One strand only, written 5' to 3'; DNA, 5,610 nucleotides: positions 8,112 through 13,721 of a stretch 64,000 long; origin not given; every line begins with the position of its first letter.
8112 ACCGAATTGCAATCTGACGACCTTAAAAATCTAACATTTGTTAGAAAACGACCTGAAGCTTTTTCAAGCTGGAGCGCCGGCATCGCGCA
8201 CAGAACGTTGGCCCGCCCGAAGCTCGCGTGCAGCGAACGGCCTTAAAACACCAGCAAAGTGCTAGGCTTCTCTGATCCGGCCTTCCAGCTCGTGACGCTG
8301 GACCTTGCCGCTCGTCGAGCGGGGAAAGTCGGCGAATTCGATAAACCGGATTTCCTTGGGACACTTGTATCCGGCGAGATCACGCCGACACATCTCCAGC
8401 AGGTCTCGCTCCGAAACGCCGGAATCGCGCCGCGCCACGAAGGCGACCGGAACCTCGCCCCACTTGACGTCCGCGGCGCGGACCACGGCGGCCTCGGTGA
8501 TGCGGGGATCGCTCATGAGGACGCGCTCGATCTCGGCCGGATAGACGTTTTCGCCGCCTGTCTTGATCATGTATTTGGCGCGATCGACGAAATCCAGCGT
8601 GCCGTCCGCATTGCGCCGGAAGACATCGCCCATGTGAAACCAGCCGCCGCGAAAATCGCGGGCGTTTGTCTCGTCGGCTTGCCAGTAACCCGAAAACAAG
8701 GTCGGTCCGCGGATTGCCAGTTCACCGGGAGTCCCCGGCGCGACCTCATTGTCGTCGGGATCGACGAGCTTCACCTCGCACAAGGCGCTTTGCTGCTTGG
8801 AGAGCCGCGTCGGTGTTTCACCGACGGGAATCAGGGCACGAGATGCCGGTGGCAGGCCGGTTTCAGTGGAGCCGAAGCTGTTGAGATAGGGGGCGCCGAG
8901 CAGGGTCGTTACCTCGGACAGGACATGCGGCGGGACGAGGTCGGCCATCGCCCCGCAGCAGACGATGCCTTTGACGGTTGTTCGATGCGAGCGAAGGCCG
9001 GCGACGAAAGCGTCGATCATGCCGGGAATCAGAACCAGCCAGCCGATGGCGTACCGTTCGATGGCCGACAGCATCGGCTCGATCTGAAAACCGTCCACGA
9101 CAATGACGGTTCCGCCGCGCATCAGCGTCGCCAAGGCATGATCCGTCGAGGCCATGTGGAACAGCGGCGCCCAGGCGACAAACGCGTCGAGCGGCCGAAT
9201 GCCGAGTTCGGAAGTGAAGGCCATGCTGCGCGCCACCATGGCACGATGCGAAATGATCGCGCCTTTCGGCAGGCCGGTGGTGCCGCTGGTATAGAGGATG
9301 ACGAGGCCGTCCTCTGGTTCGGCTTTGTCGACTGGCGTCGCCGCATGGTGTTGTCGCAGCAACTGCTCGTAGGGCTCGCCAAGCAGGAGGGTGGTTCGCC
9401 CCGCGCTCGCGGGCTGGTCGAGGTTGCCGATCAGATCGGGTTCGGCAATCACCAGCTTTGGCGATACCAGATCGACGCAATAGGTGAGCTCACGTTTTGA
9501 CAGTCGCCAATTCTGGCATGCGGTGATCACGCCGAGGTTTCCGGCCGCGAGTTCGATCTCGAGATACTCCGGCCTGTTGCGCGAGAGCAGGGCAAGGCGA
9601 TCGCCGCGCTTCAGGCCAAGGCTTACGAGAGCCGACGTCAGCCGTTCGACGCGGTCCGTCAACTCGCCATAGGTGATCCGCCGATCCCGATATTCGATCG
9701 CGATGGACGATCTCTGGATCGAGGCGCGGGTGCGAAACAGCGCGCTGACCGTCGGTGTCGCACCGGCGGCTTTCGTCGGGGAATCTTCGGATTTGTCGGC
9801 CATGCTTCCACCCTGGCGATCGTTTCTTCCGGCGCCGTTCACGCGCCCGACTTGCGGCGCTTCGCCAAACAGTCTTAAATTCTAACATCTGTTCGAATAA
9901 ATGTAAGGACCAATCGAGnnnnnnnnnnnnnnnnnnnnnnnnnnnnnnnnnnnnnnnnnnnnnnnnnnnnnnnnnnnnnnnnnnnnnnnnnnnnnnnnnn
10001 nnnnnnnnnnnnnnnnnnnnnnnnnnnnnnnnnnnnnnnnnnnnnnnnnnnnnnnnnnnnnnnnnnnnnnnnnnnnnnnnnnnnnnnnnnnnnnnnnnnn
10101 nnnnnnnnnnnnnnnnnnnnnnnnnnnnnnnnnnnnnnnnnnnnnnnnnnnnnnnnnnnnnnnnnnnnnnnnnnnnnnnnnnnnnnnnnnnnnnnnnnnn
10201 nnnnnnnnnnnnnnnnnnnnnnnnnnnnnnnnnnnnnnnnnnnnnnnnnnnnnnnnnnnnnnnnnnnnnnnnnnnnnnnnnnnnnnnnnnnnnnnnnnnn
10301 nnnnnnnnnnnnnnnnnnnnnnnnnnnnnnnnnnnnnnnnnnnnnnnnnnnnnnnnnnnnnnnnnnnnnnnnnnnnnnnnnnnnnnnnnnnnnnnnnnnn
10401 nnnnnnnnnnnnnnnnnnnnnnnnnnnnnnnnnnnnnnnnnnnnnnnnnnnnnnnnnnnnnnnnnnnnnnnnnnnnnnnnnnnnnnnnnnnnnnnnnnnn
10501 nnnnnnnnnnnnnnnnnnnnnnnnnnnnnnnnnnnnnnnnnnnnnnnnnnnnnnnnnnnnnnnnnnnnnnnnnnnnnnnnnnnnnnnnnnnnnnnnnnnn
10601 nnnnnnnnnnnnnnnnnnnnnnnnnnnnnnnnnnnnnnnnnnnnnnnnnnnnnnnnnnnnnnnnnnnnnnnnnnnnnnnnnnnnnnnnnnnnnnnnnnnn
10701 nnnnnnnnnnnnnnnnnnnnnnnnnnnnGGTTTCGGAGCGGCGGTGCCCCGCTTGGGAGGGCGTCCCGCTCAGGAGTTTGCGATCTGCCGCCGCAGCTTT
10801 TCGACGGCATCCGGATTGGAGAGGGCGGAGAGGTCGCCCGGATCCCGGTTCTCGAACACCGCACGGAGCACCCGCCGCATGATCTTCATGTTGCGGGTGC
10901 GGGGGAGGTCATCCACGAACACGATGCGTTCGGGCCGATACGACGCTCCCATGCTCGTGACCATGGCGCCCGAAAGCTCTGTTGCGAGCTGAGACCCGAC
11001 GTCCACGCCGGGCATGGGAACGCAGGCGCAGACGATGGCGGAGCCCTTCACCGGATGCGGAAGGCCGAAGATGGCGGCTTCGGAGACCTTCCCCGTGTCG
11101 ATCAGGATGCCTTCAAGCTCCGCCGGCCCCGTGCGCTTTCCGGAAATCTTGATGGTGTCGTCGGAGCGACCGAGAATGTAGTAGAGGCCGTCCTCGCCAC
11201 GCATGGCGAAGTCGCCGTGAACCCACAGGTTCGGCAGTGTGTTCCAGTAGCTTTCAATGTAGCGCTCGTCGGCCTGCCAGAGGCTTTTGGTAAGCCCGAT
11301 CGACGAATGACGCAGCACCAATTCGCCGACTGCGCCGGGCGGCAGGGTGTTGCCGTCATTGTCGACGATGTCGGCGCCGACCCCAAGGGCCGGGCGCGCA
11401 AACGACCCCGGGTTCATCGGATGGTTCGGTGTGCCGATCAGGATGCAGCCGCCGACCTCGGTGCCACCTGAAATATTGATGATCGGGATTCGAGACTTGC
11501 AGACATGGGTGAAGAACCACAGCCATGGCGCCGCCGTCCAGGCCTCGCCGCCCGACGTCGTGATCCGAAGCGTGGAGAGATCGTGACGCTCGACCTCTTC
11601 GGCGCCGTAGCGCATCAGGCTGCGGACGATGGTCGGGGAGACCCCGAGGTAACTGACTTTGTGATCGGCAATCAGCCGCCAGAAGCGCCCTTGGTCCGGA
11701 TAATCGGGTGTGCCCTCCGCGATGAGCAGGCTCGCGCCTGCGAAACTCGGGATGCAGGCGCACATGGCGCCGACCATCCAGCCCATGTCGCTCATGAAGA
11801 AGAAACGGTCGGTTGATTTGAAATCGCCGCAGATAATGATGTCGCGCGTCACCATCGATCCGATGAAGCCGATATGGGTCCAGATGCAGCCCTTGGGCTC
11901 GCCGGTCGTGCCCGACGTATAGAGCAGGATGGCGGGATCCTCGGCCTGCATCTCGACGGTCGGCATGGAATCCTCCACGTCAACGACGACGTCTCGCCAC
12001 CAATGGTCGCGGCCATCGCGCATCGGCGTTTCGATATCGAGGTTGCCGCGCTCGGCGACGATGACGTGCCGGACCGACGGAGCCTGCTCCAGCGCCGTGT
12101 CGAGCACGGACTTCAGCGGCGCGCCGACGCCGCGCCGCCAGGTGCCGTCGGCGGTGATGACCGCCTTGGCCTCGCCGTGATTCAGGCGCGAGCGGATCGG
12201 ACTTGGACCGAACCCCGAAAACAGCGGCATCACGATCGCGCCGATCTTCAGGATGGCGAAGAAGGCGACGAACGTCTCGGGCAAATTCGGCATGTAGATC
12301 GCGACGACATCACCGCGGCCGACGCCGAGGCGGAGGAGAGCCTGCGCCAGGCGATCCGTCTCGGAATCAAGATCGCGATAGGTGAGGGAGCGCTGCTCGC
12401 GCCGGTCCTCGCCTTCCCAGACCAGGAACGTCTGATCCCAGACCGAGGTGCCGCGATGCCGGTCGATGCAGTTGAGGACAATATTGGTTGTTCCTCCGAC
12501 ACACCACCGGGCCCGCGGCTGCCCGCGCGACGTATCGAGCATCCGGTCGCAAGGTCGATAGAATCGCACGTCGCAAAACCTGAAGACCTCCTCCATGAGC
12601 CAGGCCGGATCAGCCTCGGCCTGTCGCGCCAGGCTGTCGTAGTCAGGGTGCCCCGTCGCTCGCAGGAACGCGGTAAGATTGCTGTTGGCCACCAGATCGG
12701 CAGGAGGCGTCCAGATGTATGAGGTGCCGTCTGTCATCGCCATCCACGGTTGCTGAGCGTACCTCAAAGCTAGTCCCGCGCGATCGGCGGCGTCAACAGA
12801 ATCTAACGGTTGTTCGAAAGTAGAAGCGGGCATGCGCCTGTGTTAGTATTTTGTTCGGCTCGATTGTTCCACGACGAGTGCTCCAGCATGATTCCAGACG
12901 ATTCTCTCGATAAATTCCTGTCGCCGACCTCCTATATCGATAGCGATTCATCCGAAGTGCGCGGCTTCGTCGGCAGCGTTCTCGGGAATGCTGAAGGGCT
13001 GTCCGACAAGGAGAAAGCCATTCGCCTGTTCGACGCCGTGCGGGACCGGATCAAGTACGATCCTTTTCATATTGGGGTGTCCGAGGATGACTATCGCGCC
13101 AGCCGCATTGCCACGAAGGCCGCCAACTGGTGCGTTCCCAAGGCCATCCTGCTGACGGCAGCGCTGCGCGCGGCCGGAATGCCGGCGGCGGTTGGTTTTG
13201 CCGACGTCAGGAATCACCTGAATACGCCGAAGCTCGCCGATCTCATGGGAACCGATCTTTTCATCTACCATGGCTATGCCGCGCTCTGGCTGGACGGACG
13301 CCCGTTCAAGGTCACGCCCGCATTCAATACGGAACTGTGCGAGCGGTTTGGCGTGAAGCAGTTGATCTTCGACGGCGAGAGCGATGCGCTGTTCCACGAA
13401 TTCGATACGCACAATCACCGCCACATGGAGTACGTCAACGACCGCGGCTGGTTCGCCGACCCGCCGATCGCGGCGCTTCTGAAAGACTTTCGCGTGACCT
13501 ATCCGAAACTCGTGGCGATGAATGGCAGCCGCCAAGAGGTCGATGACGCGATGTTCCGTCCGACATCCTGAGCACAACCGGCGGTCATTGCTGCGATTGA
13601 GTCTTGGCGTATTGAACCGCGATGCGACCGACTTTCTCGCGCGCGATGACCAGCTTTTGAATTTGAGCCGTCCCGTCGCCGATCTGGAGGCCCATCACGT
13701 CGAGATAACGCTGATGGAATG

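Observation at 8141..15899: A 16-bp palindrome, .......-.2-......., marks five promoter regions of the acyl-CoA cluster (candidate regulon operator)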

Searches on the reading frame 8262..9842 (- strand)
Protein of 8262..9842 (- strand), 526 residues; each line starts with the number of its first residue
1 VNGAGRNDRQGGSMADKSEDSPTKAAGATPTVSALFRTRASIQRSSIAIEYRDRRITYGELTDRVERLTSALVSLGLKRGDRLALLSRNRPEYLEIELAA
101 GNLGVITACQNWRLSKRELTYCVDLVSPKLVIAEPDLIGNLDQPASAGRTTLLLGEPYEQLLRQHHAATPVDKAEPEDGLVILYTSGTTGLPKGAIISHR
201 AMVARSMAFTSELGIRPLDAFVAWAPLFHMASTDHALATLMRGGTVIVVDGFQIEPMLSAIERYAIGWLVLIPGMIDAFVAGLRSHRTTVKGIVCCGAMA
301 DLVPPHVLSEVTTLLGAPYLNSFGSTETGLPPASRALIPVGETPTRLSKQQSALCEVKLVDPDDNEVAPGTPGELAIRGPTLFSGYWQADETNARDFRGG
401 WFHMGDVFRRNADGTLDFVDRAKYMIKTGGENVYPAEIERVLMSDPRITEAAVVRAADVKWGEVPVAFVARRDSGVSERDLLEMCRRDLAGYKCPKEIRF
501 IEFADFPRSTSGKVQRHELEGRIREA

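Call 10: search_protein_families(library=pfam, proteins=[window:8262-9842:-])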
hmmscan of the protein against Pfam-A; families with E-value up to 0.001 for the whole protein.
window:8262-9842:- (526 aa): 2 families
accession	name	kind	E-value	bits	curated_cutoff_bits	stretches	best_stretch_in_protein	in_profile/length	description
PF00501.34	AMP-binding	-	4.7e-68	230.2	29.9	1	37-387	2-384/384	AMP-binding enzyme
PF13193.12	AMP-binding_C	-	6.5e-16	59.5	24.5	1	437-513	1-76/76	AMP-binding enzyme C-terminal domain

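Call 16: search_protein_families(library=ncbifam, proteins=[window:8262-9842:-], max_evalue=1e-10)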
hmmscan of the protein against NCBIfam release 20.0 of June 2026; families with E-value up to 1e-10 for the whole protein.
window:8262-9842:- (526 aa): 99 families (the best 25 are shown)
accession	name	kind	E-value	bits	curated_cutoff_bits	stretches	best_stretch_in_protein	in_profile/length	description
NF004837.0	PRK06187.1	subfamily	6.5e-105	351.4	476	1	30-524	8-523/531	long-chain-fatty-acid--CoA ligase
NF006182.0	PRK08316.1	subfamily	1.1e-91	307.9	663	1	29-522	10-516/523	fatty acyl-CoA synthetase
NF006572.0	PRK09088.1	equivalog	9.7e-82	275.2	696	1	29-522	2-486/491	acyl-CoA synthetase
NF002966.0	PRK03640.1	equivalog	1.1e-81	274.9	556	1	37-524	9-481/483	o-succinylbenzoate--CoA ligase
NF052269.1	Staph_lig_FadD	equivalog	2.5e-79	266.9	650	1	36-523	6-493/499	long-chain-fatty-acid--CoA ligase FadD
NF005307.0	PRK06839.1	equivalog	1.9e-78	264.3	748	1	37-522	9-492/496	o-succinylbenzoate--CoA ligase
NF005857.1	PRK07786.1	exception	1.9e-78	264.2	733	1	39-522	18-511/513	fatty-acid--CoA ligase FadD5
NF004797.0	PRK06145.1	equivalog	2.5e-73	247.2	850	1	42-517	14-489/499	acyl-CoA synthetase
NF004114.0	PRK05605.1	equivalog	2.9e-67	227.3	766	1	158-524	198-570/575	long-chain-fatty-acid--CoA ligase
NF004808.0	PRK06155.1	equivalog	2.9e-67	227.1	722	1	26-520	17-519/542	ATP-dependent acyl-CoA ligase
NF006020.0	PRK08162.1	subfamily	3.1e-67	227.1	677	1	35-525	25-540/545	acyl-CoA synthetase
NF005676.0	PRK07470.1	equivalog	3.4e-66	224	774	1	31-521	21-527/544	acyl-CoA synthetase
NF052580.1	Str24CoAsynCasG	equivalog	4.8e-65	219.9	750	1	51-520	61-547/548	steroid-24-oyl-CoA synthetase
NF009233.0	PRK12583.1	subfamily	3.1e-64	217.4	832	2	175-519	199-546/558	fatty acid CoA ligase family protein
NF005801.1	PRK07656.1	equivalog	5.4e-64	216.6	657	1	32-519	3-499/500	FadD3 family acyl-CoA ligase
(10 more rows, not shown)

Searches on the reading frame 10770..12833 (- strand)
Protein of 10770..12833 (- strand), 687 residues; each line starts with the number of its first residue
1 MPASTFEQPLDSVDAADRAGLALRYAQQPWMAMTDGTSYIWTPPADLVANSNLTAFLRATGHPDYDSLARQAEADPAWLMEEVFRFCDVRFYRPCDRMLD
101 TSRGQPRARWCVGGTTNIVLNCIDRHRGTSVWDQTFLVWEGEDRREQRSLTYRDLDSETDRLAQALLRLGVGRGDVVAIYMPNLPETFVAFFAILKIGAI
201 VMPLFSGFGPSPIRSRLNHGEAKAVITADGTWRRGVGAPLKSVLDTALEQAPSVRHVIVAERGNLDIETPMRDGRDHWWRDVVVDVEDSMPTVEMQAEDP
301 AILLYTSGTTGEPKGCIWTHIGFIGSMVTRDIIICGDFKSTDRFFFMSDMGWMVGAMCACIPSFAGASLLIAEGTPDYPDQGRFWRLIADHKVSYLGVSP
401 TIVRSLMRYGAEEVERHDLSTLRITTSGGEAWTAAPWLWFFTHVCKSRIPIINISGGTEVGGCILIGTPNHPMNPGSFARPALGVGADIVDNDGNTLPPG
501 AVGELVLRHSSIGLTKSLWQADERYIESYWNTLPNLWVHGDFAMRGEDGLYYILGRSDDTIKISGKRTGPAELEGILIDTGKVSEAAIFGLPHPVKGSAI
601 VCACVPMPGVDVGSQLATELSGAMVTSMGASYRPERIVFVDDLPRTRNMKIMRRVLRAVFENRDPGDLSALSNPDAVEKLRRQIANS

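Call 10: search_protein_families(library=pfam, proteins=[window:10770-12833:-])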
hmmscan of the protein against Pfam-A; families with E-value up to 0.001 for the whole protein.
window:10770-12833:- (687 aa): 3 families
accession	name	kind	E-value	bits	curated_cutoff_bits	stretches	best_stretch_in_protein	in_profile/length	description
PF00501.34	AMP-binding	-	2.1e-79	267.5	29.9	1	133-512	10-379/384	AMP-binding enzyme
PF13193.12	AMP-binding_C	-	5.9e-15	56.4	24.5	1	572-650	1-76/76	AMP-binding enzyme C-terminal domain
PF16177.11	ACAS_N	-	1.1e-08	35.2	27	1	65-122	1-55/55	Acetyl-coenzyme A synthetase N-terminus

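Call 16: search_protein_families(library=ncbifam, proteins=[window:10770-12833:-], max_evalue=1e-10)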
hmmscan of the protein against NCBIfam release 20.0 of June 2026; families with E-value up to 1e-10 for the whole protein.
window:10770-12833:- (687 aa): 88 families (the best 25 are shown)
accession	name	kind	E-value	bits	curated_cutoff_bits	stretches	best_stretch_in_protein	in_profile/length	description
NF001208.0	PRK00174.1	subfamily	3e-163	544.6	657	1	61-684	25-645/649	acetate--CoA ligase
TIGR02188.1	Ac_CoA_lig_AcsA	equivalog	6.3e-162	540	724.95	1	64-682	6-628/629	acetate--CoA ligase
NF007815.0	PRK10524.1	equivalog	4e-113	379.1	955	1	89-685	26-628/629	propionate--CoA ligase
NF003313.0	PRK04319.1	equivalog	7.6e-108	361.2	729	1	106-672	33-573/574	acetate--CoA ligase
NF002937.0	PRK03584.1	subfamily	1.2e-107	360.7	639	1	38-683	5-651/657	acetoacetate--CoA ligase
TIGR02316.1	propion_prpE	equivalog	3e-102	343.3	827.4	1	65-684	3-626/628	propionate--CoA ligase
TIGR01217.1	ac_ac_CoA_syn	equivalog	1.9e-81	274.2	520.9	1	39-678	5-642/652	acetoacetate--CoA ligase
NF004837.0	PRK06187.1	subfamily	1.3e-71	241.5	476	1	145-662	29-524/531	long-chain-fatty-acid--CoA ligase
NF047394.1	AcylCoAsynMbcS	equivalog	4.6e-58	197.1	850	1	122-659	17-519/525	acyl-CoA synthetase MbcS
NF006182.0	PRK08316.1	subfamily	3.1e-56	190.9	663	1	146-662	33-519/523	fatty acyl-CoA synthetase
NF052269.1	Staph_lig_FadD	equivalog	7.6e-50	169.7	650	1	144-661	22-494/499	long-chain-fatty-acid--CoA ligase FadD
TIGR01733.1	AA-adenyl-dom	subfamily_domain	4.7e-47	160.7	317.4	1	151-587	1-408/409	amino acid adenylation domain-containing protein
NF006181.0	PRK08314.1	subfamily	1.2e-45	155.9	705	1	148-657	48-551/563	long-chain-fatty-acid--CoA ligase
NF004822.0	PRK06178.1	equivalog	7.9e-44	150.2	782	2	148-425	61-334/571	acyl-CoA synthetase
NF005947.1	PRK08008.1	equivalog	1.5e-43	149.2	651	1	121-656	10-517/518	crotonobetaine/carnitine-CoA ligase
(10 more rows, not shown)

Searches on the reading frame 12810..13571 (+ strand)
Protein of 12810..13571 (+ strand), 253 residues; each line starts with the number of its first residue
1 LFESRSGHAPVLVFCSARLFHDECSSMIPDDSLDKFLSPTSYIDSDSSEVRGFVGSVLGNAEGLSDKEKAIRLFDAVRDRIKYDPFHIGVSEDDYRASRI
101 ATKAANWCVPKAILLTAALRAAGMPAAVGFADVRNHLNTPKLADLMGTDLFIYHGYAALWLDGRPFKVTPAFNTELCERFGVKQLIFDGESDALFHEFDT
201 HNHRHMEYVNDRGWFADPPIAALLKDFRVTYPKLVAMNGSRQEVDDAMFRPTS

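Call 10: search_protein_families(library=pfam, proteins=[window:12810-13571:+])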
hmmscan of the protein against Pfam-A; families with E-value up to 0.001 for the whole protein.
window:12810-13571:+ (253 aa): 1 family
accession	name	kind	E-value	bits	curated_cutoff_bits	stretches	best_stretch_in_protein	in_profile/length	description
PF01841.26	Transglut_core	-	5.5e-08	33.5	23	1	65-163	13-100/108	Transglutaminase-like superfamily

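Call 16: search_protein_families(library=ncbifam, proteins=[window:12810-13571:+], max_evalue=1e-10)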
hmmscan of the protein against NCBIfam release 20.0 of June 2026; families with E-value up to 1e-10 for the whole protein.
window:12810-13571:+ (253 aa): 0 families

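Call 37: search_protein_families(library=ncbifam, proteins=[window:12888-13571:+], max_evalue=0.00001)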
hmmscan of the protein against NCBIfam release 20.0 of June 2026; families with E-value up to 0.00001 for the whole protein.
window:12888-13571:+ (227 aa): 0 families

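Call 51: search_solved_structures(query=window:12888-13571:+, max_evalue=0.01)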
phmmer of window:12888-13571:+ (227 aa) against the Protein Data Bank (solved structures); distinct sequences matched with E-value up to 0.01: 0.
